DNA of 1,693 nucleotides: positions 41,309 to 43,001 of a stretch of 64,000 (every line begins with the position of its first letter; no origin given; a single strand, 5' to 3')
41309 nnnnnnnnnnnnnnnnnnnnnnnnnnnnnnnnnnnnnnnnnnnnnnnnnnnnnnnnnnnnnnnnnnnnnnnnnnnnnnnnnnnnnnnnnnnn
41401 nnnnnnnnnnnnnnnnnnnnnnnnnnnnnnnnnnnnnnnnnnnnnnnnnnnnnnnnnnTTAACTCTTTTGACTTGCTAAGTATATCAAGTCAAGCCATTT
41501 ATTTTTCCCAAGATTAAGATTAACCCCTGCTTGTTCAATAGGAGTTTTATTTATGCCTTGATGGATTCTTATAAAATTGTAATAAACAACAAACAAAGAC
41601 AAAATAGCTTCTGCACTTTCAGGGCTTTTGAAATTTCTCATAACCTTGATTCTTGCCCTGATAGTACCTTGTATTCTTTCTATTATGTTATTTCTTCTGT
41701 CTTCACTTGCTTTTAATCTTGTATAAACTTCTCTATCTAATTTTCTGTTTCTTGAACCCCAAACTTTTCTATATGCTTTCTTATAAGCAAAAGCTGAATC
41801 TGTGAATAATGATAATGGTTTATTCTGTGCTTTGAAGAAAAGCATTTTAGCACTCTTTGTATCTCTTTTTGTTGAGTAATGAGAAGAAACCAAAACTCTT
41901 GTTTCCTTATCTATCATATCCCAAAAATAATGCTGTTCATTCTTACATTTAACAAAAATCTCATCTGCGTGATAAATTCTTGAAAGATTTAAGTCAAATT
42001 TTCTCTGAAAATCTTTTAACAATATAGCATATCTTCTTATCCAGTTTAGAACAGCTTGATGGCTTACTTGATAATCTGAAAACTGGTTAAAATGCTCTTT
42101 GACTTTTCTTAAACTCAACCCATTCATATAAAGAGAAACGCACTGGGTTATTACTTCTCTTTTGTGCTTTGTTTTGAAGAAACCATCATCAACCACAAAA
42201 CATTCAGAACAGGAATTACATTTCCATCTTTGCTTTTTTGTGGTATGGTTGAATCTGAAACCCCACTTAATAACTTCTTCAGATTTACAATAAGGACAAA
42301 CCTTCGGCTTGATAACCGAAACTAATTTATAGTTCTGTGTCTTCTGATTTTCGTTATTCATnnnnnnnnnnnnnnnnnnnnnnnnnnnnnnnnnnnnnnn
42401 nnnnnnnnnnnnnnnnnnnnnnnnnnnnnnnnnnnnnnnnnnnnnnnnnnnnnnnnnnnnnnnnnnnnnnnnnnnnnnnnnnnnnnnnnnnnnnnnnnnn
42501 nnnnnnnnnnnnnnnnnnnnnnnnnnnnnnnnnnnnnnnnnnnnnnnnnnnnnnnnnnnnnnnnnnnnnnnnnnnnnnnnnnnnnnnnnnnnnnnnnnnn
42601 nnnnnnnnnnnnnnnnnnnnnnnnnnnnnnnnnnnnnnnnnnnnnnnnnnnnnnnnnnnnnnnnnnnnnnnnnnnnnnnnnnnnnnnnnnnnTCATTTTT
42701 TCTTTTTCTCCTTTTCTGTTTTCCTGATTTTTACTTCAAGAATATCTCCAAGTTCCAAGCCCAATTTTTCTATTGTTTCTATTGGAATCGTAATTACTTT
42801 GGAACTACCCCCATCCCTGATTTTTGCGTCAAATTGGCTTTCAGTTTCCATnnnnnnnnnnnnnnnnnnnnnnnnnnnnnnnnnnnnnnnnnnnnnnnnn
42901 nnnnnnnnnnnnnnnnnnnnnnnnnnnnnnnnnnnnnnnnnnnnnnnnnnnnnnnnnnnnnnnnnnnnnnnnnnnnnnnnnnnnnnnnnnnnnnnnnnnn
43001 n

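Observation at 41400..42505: IS6-family transposase inserted flush against the methyltransferase start codon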

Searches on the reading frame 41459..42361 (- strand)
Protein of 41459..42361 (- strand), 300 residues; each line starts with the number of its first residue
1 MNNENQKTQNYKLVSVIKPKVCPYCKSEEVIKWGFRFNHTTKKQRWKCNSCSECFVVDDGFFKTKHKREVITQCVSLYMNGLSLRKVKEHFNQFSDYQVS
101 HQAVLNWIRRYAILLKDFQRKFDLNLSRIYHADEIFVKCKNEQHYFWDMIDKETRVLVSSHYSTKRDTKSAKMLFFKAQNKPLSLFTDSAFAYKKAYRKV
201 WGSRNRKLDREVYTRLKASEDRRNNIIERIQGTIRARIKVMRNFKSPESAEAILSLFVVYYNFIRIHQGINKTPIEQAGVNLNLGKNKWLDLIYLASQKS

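Call 3: search_protein_families(library=pfam, proteins=[window:41459-42361:-], max_evalue=0.01)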
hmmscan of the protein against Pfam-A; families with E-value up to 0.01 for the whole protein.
window:41459-42361:- (300 aa): 5 families
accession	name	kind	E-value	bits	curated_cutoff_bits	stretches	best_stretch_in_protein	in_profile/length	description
PF13610.12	DDE_Tnp_IS240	-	1.5e-19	71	27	1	130-262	4-134/139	DDE domain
PF13683.12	rve_3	-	7.9e-06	26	26.5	1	223-273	15-65/67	Integrase core domain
PF00872.24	Transposase_mut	-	3.9e-05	23.1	21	0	66-140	99-173/379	Transposase, Mutator family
PF23451.1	Zn_ribbon_PaaD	-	0.00088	19.3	27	1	22-55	17-49/53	PaaD zinc beta ribbon domain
PF03811.18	Zn_ribbon_InsA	-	0.0036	17.4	26.1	0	22-51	8-34/35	InsA N-terminal domain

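Call 4: search_protein_families(library=ncbifam, proteins=[window:41459-42361:-], max_evalue=0.01)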
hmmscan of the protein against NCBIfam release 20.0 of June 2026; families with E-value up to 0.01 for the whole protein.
window:41459-42361:- (300 aa): 14 families
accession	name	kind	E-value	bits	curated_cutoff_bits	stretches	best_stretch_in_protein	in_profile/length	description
NF033587.1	transpos_IS6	equivalog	1.6e-36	125.9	125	1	64-265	4-202/202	IS6 family transposase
NF033558.1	transpos_IS1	equivalog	4.7e-16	59.3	100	1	22-197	1-167/199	IS1 family transposase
NF033577.2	transpos_IS481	equivalog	1.2e-10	41.4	224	1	140-276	142-282/284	IS481 family transposase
NF033543.2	transpos_IS256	equivalog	4.2e-09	35.9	150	1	65-143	59-137/338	IS256 family transposase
NF050000.1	IS1_IS1595_Zn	domain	6e-08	33.1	28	1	22-56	1-32/34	IS1/IS1595 family N-terminal zinc-binding domain-containing protein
NF048018.1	IS256_N_4Cys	domain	9.7e-07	29.3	27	1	22-52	2-28/31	transposase-like zinc-binding domain-containing protein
NF033516.0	transpos_IS3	equivalog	1.3e-06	28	160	1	128-274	217-364/369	IS3 family transposase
TIGR02159.1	PA_CoA_Oxy4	equivalog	0.0023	18.2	108.15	1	14-55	99-140/146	1,2-phenylacetyl-CoA epoxidase subunit PaaD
NF002341.0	PRK01305.1-1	equivalog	0.0031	17.2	252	1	28-100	48-122/247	arginyltransferase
NF033588.1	transpos_ISC774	exception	0.0036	16.8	200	1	66-167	16-102/195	IS6 family transposase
NF045758.2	YlxM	equivalog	0.0047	17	80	0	77-124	28-69/72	YlxM family DNA-binding protein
NF041731.2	transpos_ISH6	equivalog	0.0074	15.1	240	0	65-140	112-186/414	ISH6 family transposase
NF001067.0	PRK00118.1-2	equivalog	0.008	16.6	156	0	77-140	34-90/110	putative DNA-binding protein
NF001070.0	PRK00118.1-6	equivalog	0.0084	16.4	117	0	78-141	31-87/110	putative DNA-binding protein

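Call 8: find_homologous_proteins(query=window:41462-42361:-)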
Query window:41462-42361:- (300 aa): 116 proteins with E <= 0.001 among 596 candidates.
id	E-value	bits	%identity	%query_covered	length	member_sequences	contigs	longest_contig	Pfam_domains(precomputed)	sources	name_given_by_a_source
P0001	5.7e-200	681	100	100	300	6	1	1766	PF13610.13,PF13683.13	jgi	-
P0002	6.2e-168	575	85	96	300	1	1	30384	PF13610.13,PF13683.13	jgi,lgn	-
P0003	3.8e-167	573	83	100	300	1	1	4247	PF13610.13,PF13683.13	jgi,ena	-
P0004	8.8e-163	558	82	100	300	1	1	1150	PF13610.13,PF00872.25,PF13683.13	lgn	-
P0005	1.0e-160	552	84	96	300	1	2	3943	PF03050.21,PF13610.13,PF00872.25,PF13683.13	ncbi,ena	-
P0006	1.4e-160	551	81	100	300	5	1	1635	PF13610.13,PF00872.25,PF13683.13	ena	-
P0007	7.3e-159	546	80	100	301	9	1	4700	PF13610.13,PF00872.25,PF13683.13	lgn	-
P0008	4.5e-151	520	76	96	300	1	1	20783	PF13610.13,PF00872.25,PF13683.13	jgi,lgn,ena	-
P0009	2.7e-150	518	76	96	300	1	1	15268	PF13610.13,PF13683.13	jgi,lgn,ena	-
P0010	5.3e-149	513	75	96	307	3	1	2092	PF03050.21,PF13610.13,PF00872.25,PF13683.13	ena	-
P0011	1.9e-148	511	76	96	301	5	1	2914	PF13610.13,PF13683.13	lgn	-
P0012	3.6e-148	511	74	98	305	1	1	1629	PF13610.13,PF00872.25,PF13683.13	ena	-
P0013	7.1e-147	506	73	98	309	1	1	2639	PF03050.21,PF13610.13,PF13683.13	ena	-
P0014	3.0e-146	504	71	99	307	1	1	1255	PF13610.13,PF00872.25,PF13683.13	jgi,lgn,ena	jgi:transposase-like protein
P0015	5.7e-143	493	73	96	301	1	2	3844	PF13610.13,PF13683.13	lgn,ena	-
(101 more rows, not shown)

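Call 9: find_encoding_contigs(protein=window:41462-42361:-, flank=6000, max_places=10)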
Protein window:41462-42361:- (300 aa): 19 contigs read that carry it; 10 places shown.
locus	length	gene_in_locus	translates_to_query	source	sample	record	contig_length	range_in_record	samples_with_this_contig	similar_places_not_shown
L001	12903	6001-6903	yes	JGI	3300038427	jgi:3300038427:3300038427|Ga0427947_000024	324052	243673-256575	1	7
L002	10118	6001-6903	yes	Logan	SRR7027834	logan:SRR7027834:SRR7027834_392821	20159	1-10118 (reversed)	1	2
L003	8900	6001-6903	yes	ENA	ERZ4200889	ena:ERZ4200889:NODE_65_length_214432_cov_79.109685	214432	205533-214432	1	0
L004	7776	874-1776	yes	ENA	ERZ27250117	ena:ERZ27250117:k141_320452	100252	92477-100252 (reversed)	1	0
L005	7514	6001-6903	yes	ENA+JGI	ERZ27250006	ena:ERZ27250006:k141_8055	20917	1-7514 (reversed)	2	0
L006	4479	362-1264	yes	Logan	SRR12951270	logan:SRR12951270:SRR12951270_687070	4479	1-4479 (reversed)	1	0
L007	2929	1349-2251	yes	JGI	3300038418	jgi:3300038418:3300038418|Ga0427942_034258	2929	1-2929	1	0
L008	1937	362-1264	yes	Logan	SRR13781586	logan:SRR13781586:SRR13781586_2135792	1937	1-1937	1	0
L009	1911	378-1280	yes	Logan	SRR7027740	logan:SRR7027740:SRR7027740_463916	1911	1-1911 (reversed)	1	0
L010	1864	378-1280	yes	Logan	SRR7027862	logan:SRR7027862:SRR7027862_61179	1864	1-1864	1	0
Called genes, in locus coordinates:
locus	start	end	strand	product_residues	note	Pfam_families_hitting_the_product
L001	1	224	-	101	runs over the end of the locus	-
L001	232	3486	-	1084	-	PF04563:RNA_pol_Rpb2_1, PF04561:RNA_pol_Rpb2_2, PF04565:RNA_pol_Rpb2_3, PF04566:RNA_pol_Rpb2_4, PF04567:RNA_pol_Rpb2_5 (weak), PF00562:RNA_pol_Rpb2_6, PF04560:RNA_pol_Rpb2_7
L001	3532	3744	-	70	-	PF01191:RNA_pol_Rpb5_C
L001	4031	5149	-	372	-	-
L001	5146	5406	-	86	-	-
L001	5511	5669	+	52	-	PF04014:MazE_antitoxin (weak)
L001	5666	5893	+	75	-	-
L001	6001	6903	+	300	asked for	PF13683:rve_3 (faint), PF13610:DDE_Tnp_IS240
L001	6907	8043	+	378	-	PF07669:Eco57I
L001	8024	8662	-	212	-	-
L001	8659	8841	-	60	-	-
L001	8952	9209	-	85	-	-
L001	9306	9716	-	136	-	-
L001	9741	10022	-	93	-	-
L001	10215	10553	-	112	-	PF04756:OST3_OST6 (weak), PF07449:HyaE (faint), PF00085:Thioredoxin, PF13098:Thioredoxin_2, PF13905:Thioredoxin_8 (faint)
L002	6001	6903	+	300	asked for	PF13683:rve_3 (faint), PF13610:DDE_Tnp_IS240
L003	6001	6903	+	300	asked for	PF13683:rve_3 (faint), PF13610:DDE_Tnp_IS240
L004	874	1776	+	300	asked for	PF13683:rve_3 (faint), PF13610:DDE_Tnp_IS240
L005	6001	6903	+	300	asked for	PF13683:rve_3 (faint), PF13610:DDE_Tnp_IS240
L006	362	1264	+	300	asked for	PF13683:rve_3 (faint), PF13610:DDE_Tnp_IS240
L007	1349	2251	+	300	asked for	PF13683:rve_3 (faint), PF13610:DDE_Tnp_IS240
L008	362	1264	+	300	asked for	PF13683:rve_3 (faint), PF13610:DDE_Tnp_IS240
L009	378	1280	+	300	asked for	PF13683:rve_3 (faint), PF13610:DDE_Tnp_IS240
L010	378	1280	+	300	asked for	PF13683:rve_3 (faint), PF13610:DDE_Tnp_IS240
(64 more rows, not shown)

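Call 11: find_related_loci(query=A1, collection=genome_contigs, flank=5000)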
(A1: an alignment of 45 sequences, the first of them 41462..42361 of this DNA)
Query A1 (300 aa) in genome_contigs; peptide patterns used: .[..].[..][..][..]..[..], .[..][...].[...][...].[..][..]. (x = any residue, [..] = any of these).
94 stretches matched a pattern; 13 encode a relative of the query (tblastn E <= 1e-3); 13 distinct loci.
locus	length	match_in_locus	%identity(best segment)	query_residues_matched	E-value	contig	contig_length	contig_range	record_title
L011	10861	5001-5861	81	14-300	3e-164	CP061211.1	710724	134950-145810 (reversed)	MAG: Candidatus Pacearchaeota archaeon isolate Pace33H chromosome, complete genome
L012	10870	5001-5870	71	7-296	8e-147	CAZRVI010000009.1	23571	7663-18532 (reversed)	MAG TPA_asm: Candidatus Woesearchaeota archaeon isolate binchicken_co19_483 genome assembly, contig: NODE_3245_length_23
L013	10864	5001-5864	64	7-294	2e-132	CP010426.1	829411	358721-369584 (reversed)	MAG: archaeon GW2011_AR20 chromosome, complete genome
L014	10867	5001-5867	60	6-294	7e-125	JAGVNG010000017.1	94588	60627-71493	MAG: Nanoarchaeota archaeon isolate DeMMO3_40 c_000000012314, whole genome shotgun sequence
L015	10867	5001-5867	63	7-296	3e-124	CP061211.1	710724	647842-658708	MAG: Candidatus Pacearchaeota archaeon isolate Pace33H chromosome, complete genome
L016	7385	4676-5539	58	9-294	4e-117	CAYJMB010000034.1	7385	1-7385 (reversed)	MAG TPA_asm: uncultured archaeon isolate ERP125453_co1_110 genome assembly, contig: NODE_12642_length_7385_cov_24.265348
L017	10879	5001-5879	58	9-299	1e-115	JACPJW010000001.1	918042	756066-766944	MAG: Candidatus Aenigmatarchaeota archaeon isolate NC_groundwater_478_Ag_S-0.1um_47_21 S35_SO-1_scaffold_71026, whole ge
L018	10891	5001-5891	56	2-294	1e-112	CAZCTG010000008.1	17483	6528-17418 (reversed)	MAG TPA_asm: uncultured archaeon isolate SRP323688_co1_113 genome assembly, contig: NODE_5272_length_17483_cov_6.402398,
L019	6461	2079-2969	55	1-294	6e-110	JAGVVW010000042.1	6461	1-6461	MAG: Candidatus Aenigmatarchaeota archaeon isolate RIFCSPHIGHO2_02_FULL_36_49 rifcsphigho2_02_scaffold_29883, whole geno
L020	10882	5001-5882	63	1-294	5e-127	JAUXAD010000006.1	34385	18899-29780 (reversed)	MAG: archaeon isolate CSMAG_2753 CSMAG_2753_k141_979727_length_34385_cov_10.0000, whole genome shotgun sequence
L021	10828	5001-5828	53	22-297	9e-102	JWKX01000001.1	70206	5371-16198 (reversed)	MAG: archaeon GW2011_AR18 QT09_C0001, whole genome shotgun sequence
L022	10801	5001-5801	56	31-294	1e-100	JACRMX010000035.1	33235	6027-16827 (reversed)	MAG: Candidatus Aenigmatarchaeota archaeon isolate NC_groundwater_1918_Pr3_S-0.2um_41_3 scaffold_76922, whole genome sho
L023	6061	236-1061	68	4-297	6e-89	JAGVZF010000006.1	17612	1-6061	Candidatus Woesearchaeota archaeon isolate RIFCSPHIGHO2_01_FULL_29_27 rifcsphigho2_01_scaffold_16507, whole genome shotg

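Call 18: find_related_loci(query=A1, collection=metagenome_contigs, flank=6000)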
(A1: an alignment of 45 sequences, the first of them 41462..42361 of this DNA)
Query A1 (300 aa) in metagenome_contigs; peptide patterns used: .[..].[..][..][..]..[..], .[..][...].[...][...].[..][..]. (x = any residue, [..] = any of these).
274 stretches matched a pattern; 56 encode a relative of the query (tblastn E <= 1e-3); 55 distinct loci.
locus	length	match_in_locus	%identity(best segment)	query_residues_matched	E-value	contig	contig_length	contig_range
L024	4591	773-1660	96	5-300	0e+0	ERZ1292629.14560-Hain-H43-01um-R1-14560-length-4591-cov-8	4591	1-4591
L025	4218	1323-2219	83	1-299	3e-179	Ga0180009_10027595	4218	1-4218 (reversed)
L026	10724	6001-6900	81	1-300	2e-167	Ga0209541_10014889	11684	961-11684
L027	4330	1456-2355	80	1-300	8e-172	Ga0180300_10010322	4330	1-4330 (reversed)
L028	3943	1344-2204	84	14-300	4e-171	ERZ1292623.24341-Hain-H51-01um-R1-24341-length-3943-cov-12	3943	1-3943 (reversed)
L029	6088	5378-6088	96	5-241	6e-158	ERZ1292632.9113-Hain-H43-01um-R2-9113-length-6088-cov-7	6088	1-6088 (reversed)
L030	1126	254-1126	74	1-291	9e-169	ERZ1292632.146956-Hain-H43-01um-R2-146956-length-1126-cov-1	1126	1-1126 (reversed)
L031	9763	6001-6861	76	14-300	6e-153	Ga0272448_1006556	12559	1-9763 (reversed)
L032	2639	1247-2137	73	4-297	1e-161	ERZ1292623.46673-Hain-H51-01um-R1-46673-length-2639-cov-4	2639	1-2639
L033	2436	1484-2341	74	14-299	2e-157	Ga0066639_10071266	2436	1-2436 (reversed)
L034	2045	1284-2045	85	14-267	3e-159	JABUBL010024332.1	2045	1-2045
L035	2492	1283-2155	70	10-300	3e-156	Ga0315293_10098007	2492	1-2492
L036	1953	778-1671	69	1-298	7e-158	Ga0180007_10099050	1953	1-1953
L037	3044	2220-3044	74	1-275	3e-152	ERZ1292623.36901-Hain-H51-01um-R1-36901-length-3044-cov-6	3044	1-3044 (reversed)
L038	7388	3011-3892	67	5-300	4e-140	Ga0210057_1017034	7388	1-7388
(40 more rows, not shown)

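Call 41: search_protein_families(library=padloc, max_evalue=0.01, proteins=[window:41462-42361:-])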
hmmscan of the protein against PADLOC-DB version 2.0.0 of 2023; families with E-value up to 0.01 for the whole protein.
window:41462-42361:- (300 aa): 0 families

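Call 42: search_protein_families(library=phrogs, max_evalue=0.01, proteins=[window:41462-42361:-])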
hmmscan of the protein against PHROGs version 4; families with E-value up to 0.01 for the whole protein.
window:41462-42361:- (300 aa): 5 families
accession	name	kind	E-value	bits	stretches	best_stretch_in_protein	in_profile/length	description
phrog_157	-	integration and excision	7.2e-10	39.5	1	130-289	335-495/580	transposase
phrog_2331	-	integration and excision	1.8e-07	31.1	1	66-144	104-182/407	transposase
phrog_956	-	integration and excision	3.6e-05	24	1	144-276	62-196/436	transposase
phrog_8463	-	integration and excision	0.00027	21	1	140-276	157-300/380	transposase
phrog_1191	-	integration and excision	0.0015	19.5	1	21-86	7-68/90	transposase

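Call 68: search_dna_similar(query=window:41462-42361:-, collection=plasmids, mode=protein, max_rows=15, max_evalue=0.001)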
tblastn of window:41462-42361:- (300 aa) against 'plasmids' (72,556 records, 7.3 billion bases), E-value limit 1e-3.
The search stops at 5000 records and this limit was reached: more records match than are counted here, and every count below describes the 5000 best-scoring records only.
Records with a match: at least 5000; places in all: 25989; records where one place covers at least 80% of the query: 61.
Best place of each record, by identity: <60% 5000.
By first word of the organism name: Klebsiella 1975; Escherichia 1365; Enterobacter 440; Citrobacter 183; Salmonella 156; Pseudomonas 142; Shigella 115; Sphingobium 61; Aeromonas 52; Rhizobium 48; and 86 more.
By predicted mobility (MOB-suite, as given by PLSDB): conjugative 3505; non-mobilizable 786; mobilizable 709.
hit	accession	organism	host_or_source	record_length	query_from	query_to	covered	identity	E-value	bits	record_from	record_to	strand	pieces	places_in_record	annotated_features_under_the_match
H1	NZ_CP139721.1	Nitratireductor rhodophyticola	Bacterial Culture,hydrothermal vent ...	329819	19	255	79%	31.4%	2e-11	72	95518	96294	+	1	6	IS6 family transposase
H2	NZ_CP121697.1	Clostridium botulinum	Homo sapiens,human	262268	70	290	74%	33.6%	4e-23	106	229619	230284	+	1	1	IS6 family transposase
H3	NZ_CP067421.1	Skermanella sp. TT6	Homo sapiens,single cell,skin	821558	22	297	92%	26.6%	3e-11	71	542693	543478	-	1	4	IS6 family transposase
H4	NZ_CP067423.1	Skermanella sp. TT6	Homo sapiens,single cell,skin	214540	22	272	84%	28.4%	2e-12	75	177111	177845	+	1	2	IS6 family transposase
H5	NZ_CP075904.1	Clostridium perfringens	Pig feces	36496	70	290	74%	31.7%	2e-25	113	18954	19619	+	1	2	IS6-like element ISCpe7 family transposase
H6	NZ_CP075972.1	Clostridium perfringens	salmon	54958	70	290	74%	31.7%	2e-25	113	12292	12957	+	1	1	IS6-like element ISCpe7 family transposase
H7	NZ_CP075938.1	Clostridium perfringens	feces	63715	70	290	74%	31.7%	2e-25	113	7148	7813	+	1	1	IS6-like element ISCpe7 family transposase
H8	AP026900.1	Novosphingobium sp. MBES04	-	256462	12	259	83%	28.2%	4e-10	68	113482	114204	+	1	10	IS6 family transposase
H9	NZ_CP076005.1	Clostridium perfringens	Meatballs, FP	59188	70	290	74%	31.3%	6e-25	112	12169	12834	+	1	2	IS6 family transposase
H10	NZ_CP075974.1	Clostridium perfringens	Roast beef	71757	70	290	74%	31.3%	1e-24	110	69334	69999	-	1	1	IS6 family transposase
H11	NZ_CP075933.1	Clostridium perfringens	feces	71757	70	290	74%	31.3%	1e-24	110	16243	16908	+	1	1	IS6 family transposase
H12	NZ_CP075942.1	Clostridium perfringens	feces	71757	70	290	74%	31.3%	1e-24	110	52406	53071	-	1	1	IS6 family transposase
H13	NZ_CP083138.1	Bacillus thuringiensis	whole organism,Biopesticide Solbac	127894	9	255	82%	28.0%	1e-7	60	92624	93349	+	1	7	IS6-like element IS240A family transposase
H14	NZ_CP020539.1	Sphingobium herbicidovorans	cell culture,soil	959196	15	259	82%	27.9%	2e-9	66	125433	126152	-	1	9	IS6 family transposase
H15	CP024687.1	Bacillus wiedmannii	cell culture,soil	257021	4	255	84%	27.1%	9e-10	67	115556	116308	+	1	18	IS6 family transposase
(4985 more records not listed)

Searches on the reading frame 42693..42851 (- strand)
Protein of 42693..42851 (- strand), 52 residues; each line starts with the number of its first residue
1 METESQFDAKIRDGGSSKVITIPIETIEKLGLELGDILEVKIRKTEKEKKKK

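Call 3: search_protein_families(library=pfam, proteins=[window:42693-42851:-], max_evalue=0.01)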
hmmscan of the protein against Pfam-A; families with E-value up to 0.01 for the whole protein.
window:42693-42851:- (52 aa): 1 family
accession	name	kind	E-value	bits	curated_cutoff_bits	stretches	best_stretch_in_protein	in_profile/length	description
PF04014.23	MazE_antitoxin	-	5.3e-06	26.7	24.7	1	14-42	4-32/48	Antidote-toxin recognition MazE, bacterial antitoxin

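Call 4: search_protein_families(library=ncbifam, proteins=[window:42693-42851:-], max_evalue=0.01)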
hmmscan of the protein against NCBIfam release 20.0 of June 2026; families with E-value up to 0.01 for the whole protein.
window:42693-42851:- (52 aa): 3 families
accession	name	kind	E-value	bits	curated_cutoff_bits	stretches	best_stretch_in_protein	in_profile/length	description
TIGR02609.1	doc_partner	hypoth_equivalog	4.9e-05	23.6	55.9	1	9-44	1-34/74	putative addiction module antidote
NF052488.1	TAtMazEAgrob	equivalog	0.0011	19.1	130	1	8-45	4-41/87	type II toxin-antitoxin system antitoxin MazE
NF050106.1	TA_MazE_antitoxin_Deino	equivalog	0.0063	16.7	65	1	20-46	3-29/65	type II toxin-antitoxin system MazE family antitoxin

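Call 41: search_protein_families(library=padloc, max_evalue=0.01, proteins=[window:42696-42851:-])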
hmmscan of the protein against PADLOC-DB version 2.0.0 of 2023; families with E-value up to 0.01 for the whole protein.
window:42696-42851:- (52 aa): 0 families

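Call 42: search_protein_families(library=phrogs, max_evalue=0.01, proteins=[window:42696-42851:-])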
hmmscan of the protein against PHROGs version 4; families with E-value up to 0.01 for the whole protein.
window:42696-42851:- (52 aa): 1 family
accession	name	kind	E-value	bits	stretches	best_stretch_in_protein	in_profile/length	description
phrog_4324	-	unknown function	0.0004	21.6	1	10-46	5-41/89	-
